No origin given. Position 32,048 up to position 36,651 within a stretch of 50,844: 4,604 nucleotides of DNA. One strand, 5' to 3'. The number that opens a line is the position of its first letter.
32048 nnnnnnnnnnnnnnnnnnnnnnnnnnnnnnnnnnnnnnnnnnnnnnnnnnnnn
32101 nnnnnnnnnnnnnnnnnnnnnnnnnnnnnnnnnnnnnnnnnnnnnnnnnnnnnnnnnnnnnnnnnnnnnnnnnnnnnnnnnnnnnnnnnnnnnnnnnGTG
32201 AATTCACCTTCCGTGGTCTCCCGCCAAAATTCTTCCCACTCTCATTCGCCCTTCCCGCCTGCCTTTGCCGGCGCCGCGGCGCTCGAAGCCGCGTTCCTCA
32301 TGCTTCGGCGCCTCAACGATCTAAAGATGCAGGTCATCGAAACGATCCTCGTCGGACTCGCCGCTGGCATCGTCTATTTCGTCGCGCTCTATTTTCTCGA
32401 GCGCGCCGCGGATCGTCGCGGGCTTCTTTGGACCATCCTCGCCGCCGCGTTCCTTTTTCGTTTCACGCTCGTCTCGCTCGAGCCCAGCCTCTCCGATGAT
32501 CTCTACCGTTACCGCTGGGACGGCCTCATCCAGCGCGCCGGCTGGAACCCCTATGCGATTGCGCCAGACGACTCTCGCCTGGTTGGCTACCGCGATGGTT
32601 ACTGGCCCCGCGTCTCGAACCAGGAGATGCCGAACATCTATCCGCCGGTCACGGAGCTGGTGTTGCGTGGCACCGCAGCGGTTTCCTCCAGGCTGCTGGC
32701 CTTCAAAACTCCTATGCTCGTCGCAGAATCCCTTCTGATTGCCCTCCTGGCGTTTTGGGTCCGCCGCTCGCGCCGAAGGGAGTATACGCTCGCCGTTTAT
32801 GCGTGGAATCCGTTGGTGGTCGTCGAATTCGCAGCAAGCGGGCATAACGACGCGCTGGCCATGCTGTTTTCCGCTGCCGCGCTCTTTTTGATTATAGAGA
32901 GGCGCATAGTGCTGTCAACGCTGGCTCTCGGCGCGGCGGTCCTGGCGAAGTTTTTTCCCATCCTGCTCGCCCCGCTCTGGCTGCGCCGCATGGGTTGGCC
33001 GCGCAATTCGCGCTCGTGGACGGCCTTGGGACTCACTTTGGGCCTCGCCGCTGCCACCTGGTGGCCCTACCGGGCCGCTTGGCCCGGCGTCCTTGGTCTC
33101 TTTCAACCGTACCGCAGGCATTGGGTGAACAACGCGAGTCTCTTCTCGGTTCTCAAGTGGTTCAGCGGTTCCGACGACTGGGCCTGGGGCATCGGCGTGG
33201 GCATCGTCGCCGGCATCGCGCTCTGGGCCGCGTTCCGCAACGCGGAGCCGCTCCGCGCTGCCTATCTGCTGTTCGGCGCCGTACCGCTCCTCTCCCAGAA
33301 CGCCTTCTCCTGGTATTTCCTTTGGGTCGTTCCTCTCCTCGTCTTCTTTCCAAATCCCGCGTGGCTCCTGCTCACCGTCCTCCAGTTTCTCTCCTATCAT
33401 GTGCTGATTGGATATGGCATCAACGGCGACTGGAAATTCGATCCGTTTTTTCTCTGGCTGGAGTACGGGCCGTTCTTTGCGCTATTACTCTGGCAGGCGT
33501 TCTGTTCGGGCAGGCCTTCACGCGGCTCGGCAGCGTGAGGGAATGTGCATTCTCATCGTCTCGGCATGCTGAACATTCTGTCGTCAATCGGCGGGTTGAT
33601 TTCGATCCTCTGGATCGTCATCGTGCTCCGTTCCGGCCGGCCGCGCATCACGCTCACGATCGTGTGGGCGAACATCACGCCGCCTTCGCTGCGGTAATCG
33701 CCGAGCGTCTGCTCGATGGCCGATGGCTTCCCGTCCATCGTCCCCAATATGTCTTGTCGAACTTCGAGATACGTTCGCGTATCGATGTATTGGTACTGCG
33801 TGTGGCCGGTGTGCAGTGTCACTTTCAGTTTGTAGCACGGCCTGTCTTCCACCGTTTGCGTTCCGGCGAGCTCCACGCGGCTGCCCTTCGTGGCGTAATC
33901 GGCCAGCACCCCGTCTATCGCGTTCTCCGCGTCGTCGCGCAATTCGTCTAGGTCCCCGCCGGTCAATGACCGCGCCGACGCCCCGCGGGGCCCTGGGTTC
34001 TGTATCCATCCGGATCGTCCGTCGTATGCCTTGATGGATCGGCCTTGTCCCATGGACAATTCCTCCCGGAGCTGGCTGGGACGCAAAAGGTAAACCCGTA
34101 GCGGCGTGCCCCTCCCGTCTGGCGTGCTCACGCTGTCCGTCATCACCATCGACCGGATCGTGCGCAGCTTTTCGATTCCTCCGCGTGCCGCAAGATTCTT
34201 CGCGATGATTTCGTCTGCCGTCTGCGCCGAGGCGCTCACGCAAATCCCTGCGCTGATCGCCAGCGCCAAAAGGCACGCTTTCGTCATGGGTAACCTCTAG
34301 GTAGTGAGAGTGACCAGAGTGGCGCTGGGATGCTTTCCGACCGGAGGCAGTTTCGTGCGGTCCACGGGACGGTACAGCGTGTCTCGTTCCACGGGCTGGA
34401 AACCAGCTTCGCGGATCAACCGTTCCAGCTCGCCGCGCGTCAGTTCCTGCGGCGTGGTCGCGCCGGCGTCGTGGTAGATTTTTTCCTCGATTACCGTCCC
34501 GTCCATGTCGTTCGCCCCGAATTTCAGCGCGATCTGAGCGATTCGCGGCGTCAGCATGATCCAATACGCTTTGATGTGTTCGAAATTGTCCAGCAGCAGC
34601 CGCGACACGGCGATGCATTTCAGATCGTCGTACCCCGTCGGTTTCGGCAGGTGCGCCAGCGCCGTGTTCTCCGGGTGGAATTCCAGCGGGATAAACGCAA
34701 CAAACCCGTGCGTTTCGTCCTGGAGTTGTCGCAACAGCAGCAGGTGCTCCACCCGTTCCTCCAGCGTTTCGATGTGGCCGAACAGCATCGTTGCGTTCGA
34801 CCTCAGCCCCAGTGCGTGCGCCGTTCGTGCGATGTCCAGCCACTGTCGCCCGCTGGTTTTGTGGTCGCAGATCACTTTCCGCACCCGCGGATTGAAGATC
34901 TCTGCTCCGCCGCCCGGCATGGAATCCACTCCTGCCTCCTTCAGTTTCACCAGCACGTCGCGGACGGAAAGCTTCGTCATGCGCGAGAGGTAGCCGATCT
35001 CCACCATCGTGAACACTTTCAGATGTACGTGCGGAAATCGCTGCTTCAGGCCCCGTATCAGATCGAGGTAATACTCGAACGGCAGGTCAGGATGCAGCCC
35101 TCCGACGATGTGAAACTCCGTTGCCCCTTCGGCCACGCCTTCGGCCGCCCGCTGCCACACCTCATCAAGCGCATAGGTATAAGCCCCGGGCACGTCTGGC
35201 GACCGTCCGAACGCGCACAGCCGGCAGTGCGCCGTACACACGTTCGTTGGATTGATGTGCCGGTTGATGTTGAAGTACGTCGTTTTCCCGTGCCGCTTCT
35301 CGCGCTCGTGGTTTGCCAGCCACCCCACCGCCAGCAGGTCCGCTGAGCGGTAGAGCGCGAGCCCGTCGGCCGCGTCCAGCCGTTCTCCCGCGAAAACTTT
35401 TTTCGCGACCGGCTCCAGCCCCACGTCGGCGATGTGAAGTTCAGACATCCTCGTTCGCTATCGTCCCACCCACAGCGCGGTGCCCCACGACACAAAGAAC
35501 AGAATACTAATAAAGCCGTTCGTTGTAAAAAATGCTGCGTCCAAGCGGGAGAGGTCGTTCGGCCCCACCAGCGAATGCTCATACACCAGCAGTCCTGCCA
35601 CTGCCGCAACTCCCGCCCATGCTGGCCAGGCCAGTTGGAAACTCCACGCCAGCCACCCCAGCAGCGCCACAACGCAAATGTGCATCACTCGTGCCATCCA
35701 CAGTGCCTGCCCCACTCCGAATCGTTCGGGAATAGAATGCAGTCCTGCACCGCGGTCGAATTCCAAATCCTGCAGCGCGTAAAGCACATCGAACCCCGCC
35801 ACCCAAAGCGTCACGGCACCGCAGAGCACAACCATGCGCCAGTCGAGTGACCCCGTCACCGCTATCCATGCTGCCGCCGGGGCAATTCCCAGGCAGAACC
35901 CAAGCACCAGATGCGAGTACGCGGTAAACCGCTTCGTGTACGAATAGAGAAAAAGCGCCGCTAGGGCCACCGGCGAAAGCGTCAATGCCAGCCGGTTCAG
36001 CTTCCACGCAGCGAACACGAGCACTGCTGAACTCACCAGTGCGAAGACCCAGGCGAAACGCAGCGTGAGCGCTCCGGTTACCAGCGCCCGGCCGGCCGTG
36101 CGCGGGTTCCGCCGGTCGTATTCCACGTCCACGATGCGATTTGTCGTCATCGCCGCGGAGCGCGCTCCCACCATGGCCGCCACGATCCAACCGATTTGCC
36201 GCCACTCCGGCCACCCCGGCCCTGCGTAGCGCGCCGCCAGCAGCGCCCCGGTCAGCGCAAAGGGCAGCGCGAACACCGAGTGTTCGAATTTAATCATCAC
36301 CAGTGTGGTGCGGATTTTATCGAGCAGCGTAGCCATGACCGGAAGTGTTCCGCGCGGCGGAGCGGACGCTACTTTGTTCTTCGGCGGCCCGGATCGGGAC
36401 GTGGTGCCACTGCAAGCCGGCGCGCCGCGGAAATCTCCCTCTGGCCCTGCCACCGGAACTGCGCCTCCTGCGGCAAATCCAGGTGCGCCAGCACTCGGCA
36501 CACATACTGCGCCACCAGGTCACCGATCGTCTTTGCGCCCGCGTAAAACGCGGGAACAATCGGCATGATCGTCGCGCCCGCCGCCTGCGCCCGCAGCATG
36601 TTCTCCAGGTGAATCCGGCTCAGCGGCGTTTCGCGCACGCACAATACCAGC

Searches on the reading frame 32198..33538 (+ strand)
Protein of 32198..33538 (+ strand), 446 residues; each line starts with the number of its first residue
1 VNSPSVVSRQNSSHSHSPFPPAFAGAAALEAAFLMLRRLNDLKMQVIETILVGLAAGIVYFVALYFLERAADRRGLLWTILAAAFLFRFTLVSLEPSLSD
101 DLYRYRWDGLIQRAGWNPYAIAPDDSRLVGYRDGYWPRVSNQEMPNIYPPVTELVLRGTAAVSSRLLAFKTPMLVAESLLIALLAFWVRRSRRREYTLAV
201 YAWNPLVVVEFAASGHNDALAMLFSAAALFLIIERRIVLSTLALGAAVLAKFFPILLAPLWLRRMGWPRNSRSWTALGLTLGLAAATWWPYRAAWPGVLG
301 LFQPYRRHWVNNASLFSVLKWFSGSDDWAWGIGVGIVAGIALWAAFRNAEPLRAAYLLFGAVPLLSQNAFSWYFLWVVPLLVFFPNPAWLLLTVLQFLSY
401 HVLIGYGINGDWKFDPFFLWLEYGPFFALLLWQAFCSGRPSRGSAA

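Call 7: search_protein_families(library=pfam, proteins=[window:32198-33538:+], max_evalue=0.01)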
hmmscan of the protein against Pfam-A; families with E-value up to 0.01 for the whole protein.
window:32198-33538:+ (446 aa): 1 family
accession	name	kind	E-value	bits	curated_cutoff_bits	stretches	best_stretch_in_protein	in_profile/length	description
PF09594.16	GT87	-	1e-06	29.1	25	1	147-362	2-230/237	Glycosyltransferase family 87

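Call 63: search_protein_families(library=ncbifam, proteins=[window:32198-33538:+], max_evalue=0.00001)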
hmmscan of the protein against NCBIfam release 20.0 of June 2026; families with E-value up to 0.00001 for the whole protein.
window:32198-33538:+ (446 aa): 0 families

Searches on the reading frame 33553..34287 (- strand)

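Call 8: search_protein_families(library=pfam, proteins=[window:33553-34287:-], max_evalue=0.01)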
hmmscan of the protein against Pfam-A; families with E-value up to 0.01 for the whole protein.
window:33553-34287:- (244 aa): 1 family
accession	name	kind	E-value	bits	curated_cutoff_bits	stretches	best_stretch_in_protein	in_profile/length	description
PF17131.11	LolA_like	-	4.1e-06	27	30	1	136-240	71-178/184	Outer membrane lipoprotein-sorting protein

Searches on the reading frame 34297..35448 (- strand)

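Call 7: search_protein_families(library=pfam, proteins=[window:34297-35448:-], max_evalue=0.01)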
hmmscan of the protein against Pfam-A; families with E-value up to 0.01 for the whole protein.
window:34297-35448:- (383 aa): 2 families
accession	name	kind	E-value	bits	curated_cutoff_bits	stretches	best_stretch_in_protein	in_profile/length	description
PF19288.4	CofH_C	-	6.7e-23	81.3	27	1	247-363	2-120/125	CofH/MqnC C-terminal region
PF04055.27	Radical_SAM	-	3.5e-19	70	29.5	1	65-238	1-165/166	Radical SAM superfamily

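Call 63: search_protein_families(library=ncbifam, proteins=[window:34297-35448:-], max_evalue=0.00001)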
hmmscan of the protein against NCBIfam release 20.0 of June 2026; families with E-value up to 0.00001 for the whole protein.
window:34297-35448:- (383 aa): 14 families
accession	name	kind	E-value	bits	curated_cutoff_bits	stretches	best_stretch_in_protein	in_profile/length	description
TIGR03700.1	mena_SCO4494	equivalog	2.9e-153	509.9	434.55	1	15-362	2-351/351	aminofutalosine synthase MqnE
TIGR03699.1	menaquin_MqnC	equivalog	1.2e-118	395.8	428.1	1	22-361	1-341/342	cyclic dehypoxanthinyl futalosine synthase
TIGR00423.1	TIGR00423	subfamily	4.3e-112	374.4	260.25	1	58-360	2-308/310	CofH family radical SAM protein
NF006276.0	PRK08444.1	equivalog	2.3e-111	372.3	560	1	15-362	4-350/353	aminofutalosine synthase MqnE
TIGR03551.1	F420_cofH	equivalog_domain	2.1e-99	332.7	374.1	1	35-362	13-345/345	5-amino-6-(D-ribitylamino)uracil--L-tyrosine 4-hydroxyphenyl transferase CofH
NF005609.0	PRK07360.1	equivalog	1.5e-96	323.4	426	1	12-364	9-370/374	7,8-didemethyl-8-hydroxy-5-deazariboflavin synthase subunit CofH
NF006687.0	PRK09234.1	equivalog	1.5e-87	294.7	1018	1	21-366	489-841/849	bifunctional FO biosynthesis protein CofGH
NF006277.0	PRK08445.1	equivalog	3e-87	292.7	576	1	22-361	2-344/348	dehypoxanthine futalosine cyclase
NF004580.0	PRK05926.1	equivalog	1.9e-72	244.6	583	1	14-352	18-362/370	hypothetical protein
TIGR03550.1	F420_cofG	equivalog_domain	5.7e-10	38.9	213.35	1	65-359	8-304/322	7,8-didemethyl-8-hydroxy-5-deazariboflavin synthase CofG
NF004884.0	PRK06245.1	equivalog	2e-08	33.5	209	1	51-360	5-312/340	7,8-didemethyl-8-hydroxy-5-deazariboflavin synthase subunit CofG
TIGR03957.1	rSAM_HmdB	equivalog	6.2e-08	32.2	320.9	1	204-350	171-313/317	5,10-methenyltetrahydromethanopterin hydrogenase cofactor biosynthesis protein HmdB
TIGR03956.1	rSAM_HydE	equivalog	8.5e-07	28.5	254.6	1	43-287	33-260/340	[FeFe] hydrogenase H-cluster radical SAM maturase HydE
TIGR00433.2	bioB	equivalog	3.7e-06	26.4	225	1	27-286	6-251/307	biotin synthase BioB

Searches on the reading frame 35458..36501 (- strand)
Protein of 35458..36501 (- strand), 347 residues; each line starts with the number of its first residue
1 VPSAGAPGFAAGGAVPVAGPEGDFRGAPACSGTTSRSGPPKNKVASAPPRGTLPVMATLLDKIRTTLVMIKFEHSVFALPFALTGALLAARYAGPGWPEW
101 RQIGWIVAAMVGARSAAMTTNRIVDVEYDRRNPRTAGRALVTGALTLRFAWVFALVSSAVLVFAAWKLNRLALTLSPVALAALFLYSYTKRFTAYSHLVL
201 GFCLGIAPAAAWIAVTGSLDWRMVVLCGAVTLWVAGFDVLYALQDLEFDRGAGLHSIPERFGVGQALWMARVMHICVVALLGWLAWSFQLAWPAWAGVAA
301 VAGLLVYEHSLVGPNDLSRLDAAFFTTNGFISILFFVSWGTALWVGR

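Call 7: search_protein_families(library=pfam, proteins=[window:35458-36501:-], max_evalue=0.01)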
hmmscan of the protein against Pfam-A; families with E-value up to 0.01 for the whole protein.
window:35458-36501:- (347 aa): 1 family
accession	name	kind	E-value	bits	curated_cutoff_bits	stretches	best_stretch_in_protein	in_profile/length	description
PF01040.23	UbiA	-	1.2e-52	179.2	34.2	1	83-327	2-248/250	UbiA prenyltransferase family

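Call 63: search_protein_families(library=ncbifam, proteins=[window:35458-36501:-], max_evalue=0.00001)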
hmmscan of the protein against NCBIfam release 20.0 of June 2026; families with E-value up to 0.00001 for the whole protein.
window:35458-36501:- (347 aa): 20 families
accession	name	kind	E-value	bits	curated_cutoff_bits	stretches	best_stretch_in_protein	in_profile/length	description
NF009526.0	PRK12888.1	equivalog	2.2e-101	339.3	364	1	61-337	13-288/301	4-hydroxybenzoate octaprenyltransferase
NF009524.0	PRK12886.1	equivalog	3.5e-101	338.4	387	1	57-338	2-279/291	prenyltransferase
TIGR01475.1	ubiA_other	subfamily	1.9e-92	309.7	180.8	1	62-338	1-275/282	UbiA-like polyprenyltransferase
NF041584.1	MqnP_SCO4491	exception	1.4e-89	300.5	420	1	62-337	2-276/285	menaquinone biosynthesis prenyltransferase MqnP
NF041586.1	MqnP_DT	exception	1.6e-84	283.9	430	1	64-337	1-270/277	menaquinone biosynthesis prenyltransferase MqnP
NF041585.1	MqnP_Cj_Hp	exception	1.6e-75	254.2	375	1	68-337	6-275/281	menaquinone biosynthesis prenyltransferase MqnP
NF009515.0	PRK12874.1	equivalog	1.9e-74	250.7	392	1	57-338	2-283/291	4-hydroxybenzoate polyprenyltransferase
NF009609.0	PRK13106.1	equivalog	2.5e-52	178.2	349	1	61-334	13-286/301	prenyltransferase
NF009532.0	PRK12895.1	equivalog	5.1e-50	170.5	414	1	64-338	4-275/286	prenyltransferase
NF009517.0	PRK12876.1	equivalog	1.6e-36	126.3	419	1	66-339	7-292/300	prenyltransferase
TIGR01474.1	ubiA_proteo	equivalog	5.2e-35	121.3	275.45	1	83-337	24-275/282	4-hydroxybenzoate octaprenyltransferase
NF009514.0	PRK12873.1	equivalog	4.7e-19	68.9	246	1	99-296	45-247/297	4-hydroxybenzoate polyprenyltransferase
NF009523.0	PRK12884.1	equivalog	2.9e-15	56.2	269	1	62-301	3-237/279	prenyltransferase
TIGR01473.1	cyoE_ctaB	equivalog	3.1e-15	56.7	210.3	1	68-234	5-171/281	heme o synthase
NF003349.0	PRK04375.1-2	equivalog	1.3e-10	41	246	1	86-237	44-198/318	heme o synthase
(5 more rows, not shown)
